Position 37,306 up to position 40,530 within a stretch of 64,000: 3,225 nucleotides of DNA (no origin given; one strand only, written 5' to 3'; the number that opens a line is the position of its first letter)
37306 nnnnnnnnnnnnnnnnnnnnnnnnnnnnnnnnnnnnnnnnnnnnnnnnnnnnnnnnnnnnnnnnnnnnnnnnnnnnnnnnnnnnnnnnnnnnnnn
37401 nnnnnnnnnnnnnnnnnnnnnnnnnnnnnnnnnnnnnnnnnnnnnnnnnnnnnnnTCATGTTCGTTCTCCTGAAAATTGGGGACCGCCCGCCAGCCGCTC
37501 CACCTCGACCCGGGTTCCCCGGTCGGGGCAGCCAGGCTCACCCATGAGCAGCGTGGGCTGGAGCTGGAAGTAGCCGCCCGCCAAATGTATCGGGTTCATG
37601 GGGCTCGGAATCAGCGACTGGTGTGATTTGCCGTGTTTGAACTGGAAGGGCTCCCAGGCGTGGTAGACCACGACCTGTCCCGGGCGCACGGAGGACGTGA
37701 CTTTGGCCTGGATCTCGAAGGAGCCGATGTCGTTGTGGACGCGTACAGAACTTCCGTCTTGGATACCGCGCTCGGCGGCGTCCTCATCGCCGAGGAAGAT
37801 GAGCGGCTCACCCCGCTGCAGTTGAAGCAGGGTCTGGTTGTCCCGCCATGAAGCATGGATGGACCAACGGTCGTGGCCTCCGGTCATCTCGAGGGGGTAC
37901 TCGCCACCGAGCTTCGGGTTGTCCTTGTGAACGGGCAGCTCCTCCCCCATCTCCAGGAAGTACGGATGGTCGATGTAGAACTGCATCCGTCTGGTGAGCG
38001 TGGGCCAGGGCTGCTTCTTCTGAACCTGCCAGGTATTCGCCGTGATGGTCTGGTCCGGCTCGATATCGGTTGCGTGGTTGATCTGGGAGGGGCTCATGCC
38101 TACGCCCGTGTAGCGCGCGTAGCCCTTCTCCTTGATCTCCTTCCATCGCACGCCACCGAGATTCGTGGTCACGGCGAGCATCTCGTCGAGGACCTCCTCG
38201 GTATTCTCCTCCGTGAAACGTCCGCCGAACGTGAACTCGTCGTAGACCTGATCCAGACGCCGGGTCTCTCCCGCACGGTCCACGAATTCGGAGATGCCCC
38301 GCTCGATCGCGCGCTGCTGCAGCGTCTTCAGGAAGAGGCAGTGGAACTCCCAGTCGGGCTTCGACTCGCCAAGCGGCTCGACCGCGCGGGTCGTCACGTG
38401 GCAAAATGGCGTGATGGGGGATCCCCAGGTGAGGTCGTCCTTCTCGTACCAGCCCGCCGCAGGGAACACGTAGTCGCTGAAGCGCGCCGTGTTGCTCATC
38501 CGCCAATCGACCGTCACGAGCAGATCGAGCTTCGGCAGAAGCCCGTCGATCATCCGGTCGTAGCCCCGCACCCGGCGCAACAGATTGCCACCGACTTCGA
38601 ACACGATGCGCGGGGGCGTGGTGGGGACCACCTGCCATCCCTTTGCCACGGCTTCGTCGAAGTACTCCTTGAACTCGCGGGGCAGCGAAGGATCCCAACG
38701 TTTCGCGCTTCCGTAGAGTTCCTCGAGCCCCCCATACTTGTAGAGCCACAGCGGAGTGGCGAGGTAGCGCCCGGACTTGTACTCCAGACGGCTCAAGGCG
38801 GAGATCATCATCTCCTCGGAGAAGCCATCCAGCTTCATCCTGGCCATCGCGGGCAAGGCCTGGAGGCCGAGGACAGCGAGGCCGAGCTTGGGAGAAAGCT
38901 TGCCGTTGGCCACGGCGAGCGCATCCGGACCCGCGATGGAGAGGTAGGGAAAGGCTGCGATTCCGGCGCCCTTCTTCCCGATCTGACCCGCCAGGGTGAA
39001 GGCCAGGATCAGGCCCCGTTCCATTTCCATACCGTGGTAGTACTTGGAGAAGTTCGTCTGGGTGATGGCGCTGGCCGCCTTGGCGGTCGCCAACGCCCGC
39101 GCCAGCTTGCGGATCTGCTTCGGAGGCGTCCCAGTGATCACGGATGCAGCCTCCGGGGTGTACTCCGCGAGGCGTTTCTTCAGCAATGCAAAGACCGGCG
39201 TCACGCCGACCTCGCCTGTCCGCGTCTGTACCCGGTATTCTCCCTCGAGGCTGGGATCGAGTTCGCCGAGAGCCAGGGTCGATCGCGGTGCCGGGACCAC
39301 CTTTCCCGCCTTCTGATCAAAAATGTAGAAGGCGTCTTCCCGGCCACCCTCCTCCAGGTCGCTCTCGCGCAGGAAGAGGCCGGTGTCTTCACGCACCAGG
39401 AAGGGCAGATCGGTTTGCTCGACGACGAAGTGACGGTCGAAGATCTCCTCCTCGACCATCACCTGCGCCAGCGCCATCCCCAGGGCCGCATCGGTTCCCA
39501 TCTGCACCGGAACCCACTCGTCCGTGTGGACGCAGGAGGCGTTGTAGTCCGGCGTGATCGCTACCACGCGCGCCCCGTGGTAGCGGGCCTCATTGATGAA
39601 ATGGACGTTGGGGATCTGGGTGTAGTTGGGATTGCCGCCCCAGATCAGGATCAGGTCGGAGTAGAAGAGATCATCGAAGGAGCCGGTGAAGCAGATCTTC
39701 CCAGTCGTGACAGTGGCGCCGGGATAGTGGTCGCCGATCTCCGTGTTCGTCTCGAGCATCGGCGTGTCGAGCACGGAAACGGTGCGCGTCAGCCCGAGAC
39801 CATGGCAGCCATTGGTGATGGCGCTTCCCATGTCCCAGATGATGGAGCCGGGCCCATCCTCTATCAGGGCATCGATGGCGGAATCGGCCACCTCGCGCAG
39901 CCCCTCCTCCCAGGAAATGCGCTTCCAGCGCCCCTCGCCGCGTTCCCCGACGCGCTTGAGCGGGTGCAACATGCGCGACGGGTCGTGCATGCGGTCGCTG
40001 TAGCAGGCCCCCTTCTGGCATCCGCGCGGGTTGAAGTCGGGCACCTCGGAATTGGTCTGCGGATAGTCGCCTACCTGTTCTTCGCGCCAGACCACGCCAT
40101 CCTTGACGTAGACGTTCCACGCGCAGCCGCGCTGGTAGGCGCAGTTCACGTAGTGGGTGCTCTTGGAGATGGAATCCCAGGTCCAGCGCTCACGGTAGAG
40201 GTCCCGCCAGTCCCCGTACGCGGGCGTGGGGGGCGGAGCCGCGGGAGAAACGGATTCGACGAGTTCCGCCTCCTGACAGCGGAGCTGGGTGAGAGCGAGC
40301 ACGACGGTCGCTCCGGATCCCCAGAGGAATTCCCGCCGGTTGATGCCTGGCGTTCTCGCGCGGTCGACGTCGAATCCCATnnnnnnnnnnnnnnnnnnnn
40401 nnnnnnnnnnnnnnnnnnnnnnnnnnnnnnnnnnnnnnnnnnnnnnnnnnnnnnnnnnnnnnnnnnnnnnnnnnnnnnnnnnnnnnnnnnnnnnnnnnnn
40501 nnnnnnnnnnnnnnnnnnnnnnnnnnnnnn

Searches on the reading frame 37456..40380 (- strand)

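Call 10: search_protein_families(library=pfam, proteins=[window:37456-40380:-], max_evalue=0.01)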
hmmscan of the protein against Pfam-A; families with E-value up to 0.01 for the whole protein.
window:37456-40380:- (974 aa): 2 families
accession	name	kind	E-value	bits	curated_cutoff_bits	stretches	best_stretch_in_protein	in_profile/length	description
PF00384.28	Molybdopterin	-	2e-33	116.4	24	1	136-678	1-345/353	Molybdopterin oxidoreductase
PF01568.27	Molydop_binding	-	3.8e-18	66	26.8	1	831-932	2-101/110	Molydopterin dinucleotide binding domain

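Call 37: search_protein_families(library=ncbifam, proteins=[window:37456-40380:-], max_evalue=0.00001)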
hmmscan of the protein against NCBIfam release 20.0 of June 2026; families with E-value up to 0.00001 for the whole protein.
window:37456-40380:- (974 aa): 22 families
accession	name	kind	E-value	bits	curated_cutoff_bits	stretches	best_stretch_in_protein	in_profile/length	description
TIGR03479.1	DMSO_red_II_alp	subfamily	2.8e-286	952.3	984.75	1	15-961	1-913/913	molybdopterin-dependent oxidoreductase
NF042978.1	EthbenzDh_ebdA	equivalog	2.5e-210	700.8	2000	1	13-961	19-975/977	ethylbenzene dehydrogenase subunit alpha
TIGR01580.1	narG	equivalog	4.2e-88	296.3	1084.15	4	146-330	151-341/1235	nitrate reductase subunit alpha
TIGR02166.1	dmsA_ynfE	subfamily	2.6e-63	214.3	777.7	3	70-319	43-295/794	DMSO/selenate family reductase complex A subunit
TIGR01591.1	Fdh-alpha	equivalog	3.3e-48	164.3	666.25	4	80-323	3-238/672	formate dehydrogenase subunit alpha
NF012032.0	PRK15488.1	equivalog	1.3e-44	152.4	694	2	108-321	70-279/759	thiosulfate reductase PhsA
NF041885.1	selenate_YnfE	exception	4.5e-41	140.5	1675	2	72-319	49-302/805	selenate/tellurate reductase subunit YnfE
NF041884.1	selenate_YnfF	exception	7.9e-41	139.8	1650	2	70-319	44-295/798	selenate/tellurate reductase subunit YnfF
NF011566.1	PRK14990.1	exception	7.1e-39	133.5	1600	2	74-319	61-315/814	dimethylsulfoxide reductase subunit A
TIGR00509.1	bisC_fam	subfamily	8e-34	116.9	1017.55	2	591-687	414-510/772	molybdopterin guanine dinucleotide-containing S/N-oxide reductase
TIGR01553.1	formate-DH-alph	equivalog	1.3e-28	99.3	814.2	1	120-333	90-314/1009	formate dehydrogenase-N subunit alpha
NF047855.1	AssmNtatRedNasC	equivalog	5.3e-28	97.7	1100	1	106-324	47-264/708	assimilatory nitrate reductase catalytic subunit NasC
NF011682.0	PRK15102.1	equivalog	1.6e-23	82.8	909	1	591-715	472-590/829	trimethylamine-N-oxide reductase TorA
TIGR02164.1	torA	equivalog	1.4e-21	76.4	1465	1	589-715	466-586/824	trimethylamine-N-oxide reductase TorA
NF011567.1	PRK14991.1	equivalog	8.2e-20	70.2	1750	1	120-167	140-187/1022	tetrathionate reductase subunit TtrA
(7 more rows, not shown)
